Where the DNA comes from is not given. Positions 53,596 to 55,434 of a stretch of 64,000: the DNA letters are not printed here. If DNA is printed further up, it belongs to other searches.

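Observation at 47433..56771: Thiazole/oxazole-type RiPP (TOMM-like) biosynthetic gene cluster in what looks like a CPR-type genome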

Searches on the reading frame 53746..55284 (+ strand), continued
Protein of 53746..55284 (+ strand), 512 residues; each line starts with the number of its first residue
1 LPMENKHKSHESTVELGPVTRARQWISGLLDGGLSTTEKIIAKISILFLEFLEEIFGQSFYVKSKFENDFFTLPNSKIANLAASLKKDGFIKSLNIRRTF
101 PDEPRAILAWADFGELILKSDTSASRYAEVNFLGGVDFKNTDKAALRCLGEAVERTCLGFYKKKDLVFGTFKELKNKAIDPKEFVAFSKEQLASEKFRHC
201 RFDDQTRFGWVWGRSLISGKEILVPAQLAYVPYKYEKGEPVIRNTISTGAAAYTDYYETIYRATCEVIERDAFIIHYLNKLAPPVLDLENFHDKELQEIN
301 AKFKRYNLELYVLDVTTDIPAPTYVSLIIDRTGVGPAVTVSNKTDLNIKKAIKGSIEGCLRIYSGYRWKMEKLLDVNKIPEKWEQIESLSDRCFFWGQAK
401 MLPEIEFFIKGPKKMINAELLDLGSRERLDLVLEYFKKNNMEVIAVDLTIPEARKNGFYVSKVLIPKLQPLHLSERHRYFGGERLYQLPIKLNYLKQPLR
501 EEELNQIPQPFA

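Call 41: search_protein_families(library=ncbifam, proteins=[L029:12238-13395:+, L033:3574-4746:-, L048:11635-12777:+, L057:8162-9370:-, L035:8156-9361:-, L061:7959-9080:-, L041:11287-12126:-, L029:8725-10371:+], max_evalue=0.05)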
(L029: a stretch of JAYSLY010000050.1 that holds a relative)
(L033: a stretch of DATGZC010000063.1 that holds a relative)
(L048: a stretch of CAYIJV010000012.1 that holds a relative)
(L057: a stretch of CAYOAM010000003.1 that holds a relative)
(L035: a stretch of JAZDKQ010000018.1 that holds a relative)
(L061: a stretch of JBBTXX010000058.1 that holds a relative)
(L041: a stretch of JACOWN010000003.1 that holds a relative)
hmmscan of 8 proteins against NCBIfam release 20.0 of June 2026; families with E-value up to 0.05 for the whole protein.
L029:12238-13395:+ (385 aa): 2 families
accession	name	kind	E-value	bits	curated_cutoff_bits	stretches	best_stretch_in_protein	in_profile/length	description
TIGR02917.1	PEP_TPR_lipo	equivalog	0.011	13.6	312.2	1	338-366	197-225/899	XrtA/PEP-CTERM system TPR-repeat protein PrsT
NF033920.0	C39_PA2778_fam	equivalog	0.034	13.6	150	0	156-241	102-183/255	PA2778 family cysteine peptidase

L033:3574-4746:- (390 aa): 7 families
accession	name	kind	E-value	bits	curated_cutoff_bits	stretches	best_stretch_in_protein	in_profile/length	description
TIGR02521.1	type_IV_pilW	equivalog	0.00011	21.8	154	0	334-384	130-180/234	type IV pilus biogenesis/stability protein PilW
NF047507.1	TPR_BatC_Lepto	exception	0.00014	21.5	175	0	345-379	102-136/214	TPR repeat-containing protein BatC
TIGR02917.1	PEP_TPR_lipo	equivalog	0.00042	18.3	312.2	1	343-385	129-171/899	XrtA/PEP-CTERM system TPR-repeat protein PrsT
NF040959.1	MamA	equivalog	0.0014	18.1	200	0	242-266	141-165/204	magnetosome protein MamA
NF033920.0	C39_PA2778_fam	equivalog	0.0023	17.4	150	0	159-269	101-207/255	PA2778 family cysteine peptidase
TIGR02552.1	LcrH_SycD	equivalog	0.01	15.5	104.8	0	349-389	62-102/136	SycD/LcrH family type III secretion system chaperone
NF008520.0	PRK11447.1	equivalog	0.046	11.4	858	0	288-386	309-398/1157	cellulose synthase complex outer membrane protein BcsC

L048:11635-12777:+ (380 aa): 0 families

L057:8162-9370:- (402 aa): 6 families
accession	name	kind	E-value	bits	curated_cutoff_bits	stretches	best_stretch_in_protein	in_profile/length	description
NF047558.1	TPR_END_plus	domain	2.2e-05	24.3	32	0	364-395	7-38/56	TPR end-of-group domain-containing protein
NF040959.1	MamA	equivalog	4.7e-05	22.9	200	0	361-394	144-177/204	magnetosome protein MamA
NF047507.1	TPR_BatC_Lepto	exception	0.00041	19.9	175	1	361-401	101-140/214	TPR repeat-containing protein BatC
TIGR02521.1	type_IV_pilW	equivalog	0.0011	18.6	154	1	355-394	64-103/234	type IV pilus biogenesis/stability protein PilW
TIGR02795.1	tol_pal_ybgF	equivalog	0.026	15.1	90.1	0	329-398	15-81/119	tol-pal system protein YbgF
TIGR02917.1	PEP_TPR_lipo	equivalog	0.032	12.1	312.2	0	360-390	605-635/899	XrtA/PEP-CTERM system TPR-repeat protein PrsT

L035:8156-9361:- (401 aa): 1 family
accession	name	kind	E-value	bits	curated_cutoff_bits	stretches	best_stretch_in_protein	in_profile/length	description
NF047558.1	TPR_END_plus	domain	0.044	13.7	32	0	294-325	2-31/56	TPR end-of-group domain-containing protein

L061:7959-9080:- (373 aa): 1 family
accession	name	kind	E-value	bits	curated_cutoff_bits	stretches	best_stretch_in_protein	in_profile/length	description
TIGR02917.1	PEP_TPR_lipo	equivalog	0.0046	14.9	312.2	1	327-369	128-170/899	XrtA/PEP-CTERM system TPR-repeat protein PrsT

L041:11287-12126:- (279 aa): 3 families
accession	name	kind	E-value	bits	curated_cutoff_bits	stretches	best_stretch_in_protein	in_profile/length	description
NF047507.1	TPR_BatC_Lepto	exception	9.8e-05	21.9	175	1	228-273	91-136/214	TPR repeat-containing protein BatC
TIGR02521.1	type_IV_pilW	equivalog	0.0041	16.7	154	1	235-268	67-100/234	type IV pilus biogenesis/stability protein PilW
TIGR02917.1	PEP_TPR_lipo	equivalog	0.031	12.1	312.2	1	236-273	59-96/899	XrtA/PEP-CTERM system TPR-repeat protein PrsT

L029:8725-10371:+ (548 aa): 30 families (the best 25 are shown)
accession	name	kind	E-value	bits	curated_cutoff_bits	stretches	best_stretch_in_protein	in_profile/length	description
NF053615.1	SerThrKinAfsKStmc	equivalog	7.9e-34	117.4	1300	2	206-426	596-804/809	protein serine/threonine kinase AfsK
TIGR03300.1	assembly_YfgL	equivalog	1.1e-30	106.6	285.2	3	325-431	68-170/377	outer membrane protein assembly factor BamB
NF008351.0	PRK11138.1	equivalog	4.4e-24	84.7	423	3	228-300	119-186/394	outer membrane protein assembly factor BamB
TIGR00336.1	pyrE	equivalog_domain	4.7e-22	78.6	106.8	1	34-186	18-173/173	orotate phosphoribosyltransferase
TIGR03075.1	PQQ_enz_alc_DH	subfamily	1.3e-21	76.8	480.05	1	222-412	62-252/530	PQQ-dependent dehydrogenase, methanol/ethanol family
TIGR04528.1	acido_non_PQQ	subfamily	1.8e-16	60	650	2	206-304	35-132/493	acido-empty-quinoprotein group A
NF010382.0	PRK13809.1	equivalog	2.5e-11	43.4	208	1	31-190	29-185/210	orotate phosphoribosyltransferase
NF001729.0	PRK00455.1-3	equivalog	7.3e-09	35.3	245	1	20-197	24-201/231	orotate phosphoribosyltransferase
NF004034.0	PRK05500.1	equivalog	1.9e-08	33.3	656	1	34-202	309-471/478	bifunctional orotidine-5'-phosphate decarboxylase/orotate phosphoribosyltransferase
NF041516.1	PA2928_fam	subfamily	9e-07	28.6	70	0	458-509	316-372/376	PA2928 family protein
TIGR03074.1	PQQ_membr_DH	subfamily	2.1e-06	25.9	832.65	0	436-476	202-243/783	membrane-bound PQQ-dependent dehydrogenase, glucose/quinate/shikimate family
NF002620.0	PRK02277.1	subfamily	3e-06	27.1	115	1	118-184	137-198/201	orotate phosphoribosyltransferase-like protein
NF002634.0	PRK02304.1-3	equivalog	7.7e-05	22.4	170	1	122-182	118-178/182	adenine phosphoribosyltransferase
TIGR01367.1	pyrE_Therm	equivalog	0.00023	20.9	150.25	1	108-191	92-167/187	orotate phosphoribosyltransferase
NF002686.0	PRK02458.1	equivalog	0.00031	20.3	506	1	115-182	211-278/323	ribose-phosphate diphosphokinase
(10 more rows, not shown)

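Call 53: find_related_loci(query=A1, collection=metagenome_contigs, flank=10000)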
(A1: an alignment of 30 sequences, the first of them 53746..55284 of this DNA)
Query A1 (512 aa) in metagenome_contigs; peptide patterns used: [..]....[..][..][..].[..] (x = any residue, [..] = any of these).
507 stretches matched a pattern; 488 encode a relative of the query (tblastn E <= 1e-3); the best 80 are kept; 80 distinct loci.
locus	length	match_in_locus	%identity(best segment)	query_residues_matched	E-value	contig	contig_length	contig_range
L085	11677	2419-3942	55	11-512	2e-178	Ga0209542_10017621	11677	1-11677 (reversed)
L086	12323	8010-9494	46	19-512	1e-141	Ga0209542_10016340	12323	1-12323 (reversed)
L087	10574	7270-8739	44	26-511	2e-126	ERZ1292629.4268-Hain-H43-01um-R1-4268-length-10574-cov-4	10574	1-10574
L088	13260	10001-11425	40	40-511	3e-107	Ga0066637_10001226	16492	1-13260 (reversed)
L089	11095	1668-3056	40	40-511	3e-104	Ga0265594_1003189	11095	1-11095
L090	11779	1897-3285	40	40-511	5e-104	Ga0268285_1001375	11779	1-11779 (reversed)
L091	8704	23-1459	40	38-511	7e-104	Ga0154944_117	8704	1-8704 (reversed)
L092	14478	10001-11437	40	38-511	6e-104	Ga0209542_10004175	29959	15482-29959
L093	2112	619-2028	41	37-511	2e-109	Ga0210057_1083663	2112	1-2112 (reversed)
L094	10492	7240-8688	39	34-511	4e-101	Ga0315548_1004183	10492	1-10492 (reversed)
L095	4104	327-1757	38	40-511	2e-97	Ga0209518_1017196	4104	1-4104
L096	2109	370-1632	43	86-511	2e-99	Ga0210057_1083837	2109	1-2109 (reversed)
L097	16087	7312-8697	38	38-511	3e-93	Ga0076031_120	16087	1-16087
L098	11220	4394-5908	34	3-511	1e-90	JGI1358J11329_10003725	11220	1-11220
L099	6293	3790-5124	38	77-511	4e-90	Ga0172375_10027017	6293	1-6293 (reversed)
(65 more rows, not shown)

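Call 67: search_protein_families(library=pfam, proteins=[L085:7024-8274:-, L085:4686-7016:-], max_evalue=0.001)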
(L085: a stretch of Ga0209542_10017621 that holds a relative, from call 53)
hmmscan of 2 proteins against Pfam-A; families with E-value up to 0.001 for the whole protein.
L085:7024-8274:- (416 aa): 2 families
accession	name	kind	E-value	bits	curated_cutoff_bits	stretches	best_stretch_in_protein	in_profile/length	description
PF02784.22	Orn_Arg_deC_N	-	1.8e-30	106.6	23.4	1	35-285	5-247/247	Pyridoxal-dependent decarboxylase, pyridoxal binding domain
PF00278.28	Orn_DAP_Arg_deC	-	5.7e-10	39.8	23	1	214-371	5-95/95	Pyridoxal-dependent decarboxylase, C-terminal sheet domain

L085:4686-7016:- (776 aa): 7 families
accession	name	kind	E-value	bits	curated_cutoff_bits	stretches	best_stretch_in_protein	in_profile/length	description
PF21783.3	YNCE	-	4.4e-14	53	27.1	1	196-498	38-332/339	YNCE-like beta-propeller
PF25174.1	Beta-prop_THOC3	-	2.7e-09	36.9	305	0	154-268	54-169/272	THOC3 beta-propeller domain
PF10282.15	Lactonase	-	9.5e-09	35.3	21.7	0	306-433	27-169/344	Lactonase, 7-bladed beta-propeller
PF02239.22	Cytochrom_D1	-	3.3e-07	29.6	25.5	0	411-533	229-359/368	Cytochrome D1 heme domain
PF16819.11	DUF5074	-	1.3e-06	28.2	27.2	0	207-350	116-274/353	Domain of unknown function (DUF5074)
PF24796.1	WDR55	-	0.00016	21.3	200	0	50-126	138-209/296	WDR55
PF01436.27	NHL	-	0.00079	19.8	20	0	119-133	6-20/28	NHL repeat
